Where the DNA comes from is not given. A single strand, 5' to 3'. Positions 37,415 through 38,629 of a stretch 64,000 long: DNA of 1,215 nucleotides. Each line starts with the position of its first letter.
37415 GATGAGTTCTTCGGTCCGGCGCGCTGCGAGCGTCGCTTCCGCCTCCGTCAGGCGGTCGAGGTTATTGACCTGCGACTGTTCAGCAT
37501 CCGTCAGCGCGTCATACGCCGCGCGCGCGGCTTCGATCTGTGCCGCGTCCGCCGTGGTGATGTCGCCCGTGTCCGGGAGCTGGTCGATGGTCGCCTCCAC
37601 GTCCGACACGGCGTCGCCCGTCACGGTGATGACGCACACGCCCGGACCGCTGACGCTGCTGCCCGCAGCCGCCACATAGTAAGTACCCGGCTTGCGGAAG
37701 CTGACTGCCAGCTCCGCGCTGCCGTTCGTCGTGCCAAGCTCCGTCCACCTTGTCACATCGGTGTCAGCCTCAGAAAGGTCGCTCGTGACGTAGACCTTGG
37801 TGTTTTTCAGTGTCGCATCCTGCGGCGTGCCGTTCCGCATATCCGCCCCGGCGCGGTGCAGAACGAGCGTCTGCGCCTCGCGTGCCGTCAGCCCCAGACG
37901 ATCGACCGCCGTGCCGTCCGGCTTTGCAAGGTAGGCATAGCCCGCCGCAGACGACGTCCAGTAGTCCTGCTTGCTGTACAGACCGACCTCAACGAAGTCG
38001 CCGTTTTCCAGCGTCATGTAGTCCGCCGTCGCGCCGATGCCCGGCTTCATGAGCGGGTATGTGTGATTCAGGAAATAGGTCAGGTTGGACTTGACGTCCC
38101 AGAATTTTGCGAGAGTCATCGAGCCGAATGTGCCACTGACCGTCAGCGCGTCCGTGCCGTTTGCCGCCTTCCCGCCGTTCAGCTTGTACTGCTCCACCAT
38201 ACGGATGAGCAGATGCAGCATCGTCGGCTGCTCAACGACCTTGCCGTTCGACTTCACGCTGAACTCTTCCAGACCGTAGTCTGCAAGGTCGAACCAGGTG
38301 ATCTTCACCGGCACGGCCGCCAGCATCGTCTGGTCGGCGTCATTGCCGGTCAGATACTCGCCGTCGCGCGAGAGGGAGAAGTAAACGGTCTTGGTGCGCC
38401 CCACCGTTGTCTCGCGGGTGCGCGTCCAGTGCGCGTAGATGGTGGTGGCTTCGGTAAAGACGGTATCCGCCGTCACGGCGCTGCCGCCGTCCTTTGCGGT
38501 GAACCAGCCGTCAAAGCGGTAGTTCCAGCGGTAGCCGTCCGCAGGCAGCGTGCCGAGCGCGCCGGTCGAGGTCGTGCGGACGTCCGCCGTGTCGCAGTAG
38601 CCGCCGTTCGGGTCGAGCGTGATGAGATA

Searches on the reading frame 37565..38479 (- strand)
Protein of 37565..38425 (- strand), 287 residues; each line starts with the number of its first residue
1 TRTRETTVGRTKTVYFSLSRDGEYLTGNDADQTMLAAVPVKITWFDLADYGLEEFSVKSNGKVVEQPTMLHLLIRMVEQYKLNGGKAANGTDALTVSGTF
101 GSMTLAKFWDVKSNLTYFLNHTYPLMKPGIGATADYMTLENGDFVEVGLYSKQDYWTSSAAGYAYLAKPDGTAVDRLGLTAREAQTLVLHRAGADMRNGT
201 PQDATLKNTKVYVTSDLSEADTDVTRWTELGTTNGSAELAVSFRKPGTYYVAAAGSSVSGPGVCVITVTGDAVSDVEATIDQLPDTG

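Call 23: search_protein_families(library=pfam, proteins=[window:37565-38425:-], max_evalue=10)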
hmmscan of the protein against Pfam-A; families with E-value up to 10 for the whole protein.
seq(287 aa): 0 families

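Call 75: find_homologous_proteins(query=window:37565-38425:-, max_evalue=0.00001)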
Query seq(287 aa) (287 aa): 13 proteins with E <= 0.00001 among 4844 candidates.
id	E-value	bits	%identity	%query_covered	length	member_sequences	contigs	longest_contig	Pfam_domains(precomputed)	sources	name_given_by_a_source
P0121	4.5e-102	359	60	96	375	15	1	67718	-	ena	-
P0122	4.2e-86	307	59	86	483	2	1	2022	PF00395.26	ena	-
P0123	2.6e-49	186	59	56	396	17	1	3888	PF00395.26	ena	-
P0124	9.5e-40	155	44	64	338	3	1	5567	-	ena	-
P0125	2.0e-38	151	42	66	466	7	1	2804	PF00395.26,PF02368.25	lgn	-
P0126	8.1e-37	145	44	55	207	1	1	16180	-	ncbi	-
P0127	5.1e-36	143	35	90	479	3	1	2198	PF09479.17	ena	-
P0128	6.5e-34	136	38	90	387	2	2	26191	PF00404.25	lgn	-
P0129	3.8e-33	133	38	90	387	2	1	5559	PF00404.25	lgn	-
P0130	6.0e-33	133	37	90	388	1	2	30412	PF00404.25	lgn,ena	-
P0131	2.2e-31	127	36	94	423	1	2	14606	PF00041.28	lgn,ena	-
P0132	1.3e-25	108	31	90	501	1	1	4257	-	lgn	-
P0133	2.5e-13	68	29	83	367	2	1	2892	PF00404.25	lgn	-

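Call 86: predict_structure(alignment_id=A6)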
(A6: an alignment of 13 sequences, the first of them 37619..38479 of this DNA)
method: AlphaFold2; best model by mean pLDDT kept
length: 287 residues; sequences in the alignment: 13
mean_pLDDT: 86.4   pTM: 0.85
mean pLDDT of the five models: 86.4, 85.7, 80.7, 79.8, 78.6
residues with pLDDT >= 90: 182; 70-90: 76; 50-70: 6; < 50: 23
segments of 3 or more residues with pLDDT < 50: 1-23
pLDDT, mean of each block of 10 residues (from residue 1): 30 32 64 95 93 95 92 89 93 94 78 87 88 88 83 91 93 89 95 95 97 83 96 89 96 97 97 95 97
secondary structure, 60 per line:
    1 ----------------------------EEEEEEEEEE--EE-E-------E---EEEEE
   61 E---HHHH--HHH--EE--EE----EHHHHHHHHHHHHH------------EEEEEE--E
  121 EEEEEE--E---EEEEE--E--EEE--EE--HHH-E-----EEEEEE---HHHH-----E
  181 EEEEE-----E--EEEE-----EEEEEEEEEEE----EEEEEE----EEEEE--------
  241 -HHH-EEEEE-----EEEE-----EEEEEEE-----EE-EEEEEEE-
elements in order: E29-38 E56-61 H65-68 H87-99 E112-117 E120-126 E133-137 E143-145 E162-167 H171-174 E180-185 E194-197 E203-213 E218-223 E228-232 E246-250 E256-259 E265-271 E280-286

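Call 88: fold_search(model_id=the predicted structure, library=pdb)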
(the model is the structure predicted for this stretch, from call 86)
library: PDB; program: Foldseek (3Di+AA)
matches with E <= 10: 1192; with E <= 0.001: 0
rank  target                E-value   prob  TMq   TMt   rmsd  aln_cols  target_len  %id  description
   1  9mhj_B                1.3e-03  0.85  0.26  0.30  19.2       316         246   12  The structure of native Zcp (released 2025-12-17)
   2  9jtz_A                1.5e-03  1.00  0.25  0.27   4.6       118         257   16  Crystal structure of Nir2 C-terminal domain in complex with phosphatidic acid (released 2025-10-15)
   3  9jzp_B                1.6e-03  1.00  0.25  0.28   4.5       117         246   16  Crystal structure of Nir2 C-terminal domain (released 2025-10-15)
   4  9jzp_C                2.1e-03  1.00  0.25  0.32   4.5       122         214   16  Crystal structure of Nir2 C-terminal domain (released 2025-10-15)
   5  9jzp_A                2.1e-03  1.00  0.23  0.25   5.0       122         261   18  Crystal structure of Nir2 C-terminal domain (released 2025-10-15)
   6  9jtz_C                2.2e-03  1.00  0.23  0.26   4.6       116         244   17  Crystal structure of Nir2 C-terminal domain in complex with phosphatidic acid (released 2025-10-15)
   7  9jz1_A                2.5e-03  1.00  0.24  0.27   4.5       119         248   17  Crystal structure of Nir2 C-terminal domain in complex with phosphate (released 2025-10-15)
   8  9mhl_B                2.5e-03  0.94  0.24  0.30  15.1       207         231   12  The structure of Zcp with zinc bound (released 2025-12-17)
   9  9jz1_B                2.8e-03  1.00  0.24  0.27   5.0       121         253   17  Crystal structure of Nir2 C-terminal domain in complex with phosphate (released 2025-10-15)
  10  9mhn_A                2.8e-03  0.98  0.21  0.26  11.5       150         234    9  The structure of Zcp with cobalt bound (released 2025-12-17)
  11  4x9b_A                2.9e-03  0.63  0.20  0.16  16.4       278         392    8  Crystal structure of Dscam1 isoform 4.44, N-terminal four Ig domains (released 2015-12-16)
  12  9jz1_C                3.5e-03  0.99  0.22  0.26   4.6       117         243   18  Crystal structure of Nir2 C-terminal domain in complex with phosphate (released 2025-10-15)
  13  9mhk_A                3.7e-03  0.60  0.25  0.28  19.6       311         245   12  The structure of Zcp triple mutant H29A, H31A, H142A (released 2025-12-17)
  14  1jmx_A                4.0e-03  0.54  0.21  0.14  14.0       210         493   13  crystal structure of a quinohemoprotein amine dehydrogenase from pseudomonas putida (released 2002-01-16)
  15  4x9h_A                4.2e-03  0.60  0.20  0.16  14.6       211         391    8  Crystal structure of Dscam1 isoform 8.4, N-terminal four Ig domains (released 2015-12-16)
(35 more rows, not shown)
